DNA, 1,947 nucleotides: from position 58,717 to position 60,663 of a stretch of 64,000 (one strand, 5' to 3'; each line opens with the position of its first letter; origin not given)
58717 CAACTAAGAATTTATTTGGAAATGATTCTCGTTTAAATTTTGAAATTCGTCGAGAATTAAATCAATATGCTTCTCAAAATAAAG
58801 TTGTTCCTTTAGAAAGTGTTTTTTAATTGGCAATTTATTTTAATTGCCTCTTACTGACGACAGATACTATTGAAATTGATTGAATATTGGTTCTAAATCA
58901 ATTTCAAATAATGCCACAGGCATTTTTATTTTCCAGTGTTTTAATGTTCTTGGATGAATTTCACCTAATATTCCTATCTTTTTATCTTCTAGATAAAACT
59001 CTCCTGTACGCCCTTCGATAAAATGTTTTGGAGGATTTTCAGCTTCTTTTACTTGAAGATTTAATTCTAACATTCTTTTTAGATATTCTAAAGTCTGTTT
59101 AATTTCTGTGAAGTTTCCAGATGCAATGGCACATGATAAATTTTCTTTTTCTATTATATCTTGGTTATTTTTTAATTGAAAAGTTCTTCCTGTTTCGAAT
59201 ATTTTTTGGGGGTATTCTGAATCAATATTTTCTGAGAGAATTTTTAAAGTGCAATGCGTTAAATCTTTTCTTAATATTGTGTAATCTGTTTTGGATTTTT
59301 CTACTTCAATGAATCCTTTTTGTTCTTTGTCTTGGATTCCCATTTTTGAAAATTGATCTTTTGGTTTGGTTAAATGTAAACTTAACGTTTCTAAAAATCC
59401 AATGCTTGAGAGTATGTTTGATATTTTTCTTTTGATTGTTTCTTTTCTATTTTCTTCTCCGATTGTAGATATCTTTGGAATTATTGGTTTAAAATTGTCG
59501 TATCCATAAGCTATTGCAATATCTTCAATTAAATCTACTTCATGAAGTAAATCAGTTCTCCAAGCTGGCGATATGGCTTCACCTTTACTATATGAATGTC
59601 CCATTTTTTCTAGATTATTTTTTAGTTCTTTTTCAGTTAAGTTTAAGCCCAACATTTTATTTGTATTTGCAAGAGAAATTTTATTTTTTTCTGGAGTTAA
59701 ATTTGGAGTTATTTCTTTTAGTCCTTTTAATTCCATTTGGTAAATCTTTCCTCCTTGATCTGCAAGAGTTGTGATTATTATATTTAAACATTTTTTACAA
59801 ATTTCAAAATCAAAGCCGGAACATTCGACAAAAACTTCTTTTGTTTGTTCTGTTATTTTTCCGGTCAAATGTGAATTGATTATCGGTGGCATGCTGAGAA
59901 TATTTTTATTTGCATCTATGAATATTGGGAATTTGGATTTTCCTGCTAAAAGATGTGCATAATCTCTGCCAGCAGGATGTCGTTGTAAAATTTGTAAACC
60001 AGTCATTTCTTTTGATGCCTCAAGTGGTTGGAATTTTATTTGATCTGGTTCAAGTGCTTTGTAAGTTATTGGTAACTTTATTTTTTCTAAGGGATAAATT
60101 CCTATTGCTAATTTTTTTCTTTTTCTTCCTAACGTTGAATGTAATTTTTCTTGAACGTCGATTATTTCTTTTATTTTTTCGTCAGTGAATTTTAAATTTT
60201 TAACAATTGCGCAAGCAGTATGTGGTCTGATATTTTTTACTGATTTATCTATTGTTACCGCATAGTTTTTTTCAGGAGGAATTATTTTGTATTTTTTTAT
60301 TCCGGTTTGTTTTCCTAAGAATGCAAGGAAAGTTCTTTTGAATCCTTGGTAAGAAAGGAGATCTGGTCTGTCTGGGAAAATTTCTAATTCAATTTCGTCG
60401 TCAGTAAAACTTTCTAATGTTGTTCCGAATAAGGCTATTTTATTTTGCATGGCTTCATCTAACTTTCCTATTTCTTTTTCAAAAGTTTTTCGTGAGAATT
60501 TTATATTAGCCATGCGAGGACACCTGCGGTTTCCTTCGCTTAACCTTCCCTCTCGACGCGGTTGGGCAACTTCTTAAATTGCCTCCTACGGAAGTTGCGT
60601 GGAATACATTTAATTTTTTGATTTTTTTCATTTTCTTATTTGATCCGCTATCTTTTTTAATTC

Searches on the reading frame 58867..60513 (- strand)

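Call 11: search_protein_families(library=pfam, proteins=[window:58867-60513:-], max_evalue=0.01)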
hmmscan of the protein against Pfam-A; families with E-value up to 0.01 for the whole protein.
window:58867-60513:- (548 aa): 3 families
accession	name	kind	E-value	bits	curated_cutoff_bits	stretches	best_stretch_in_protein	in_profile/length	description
PF17759.6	tRNA_synthFbeta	-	2.5e-34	119.1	22.4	1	345-540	5-214/214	Phenylalanyl tRNA synthetase beta chain CLM domain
PF03484.21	B5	-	3.1e-17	63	28.6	1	279-338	3-67/67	tRNA synthetase B5 domain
PF03483.22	B3_4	-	1.5e-06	28.4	29.3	1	84-236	5-129/174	B3/4 domain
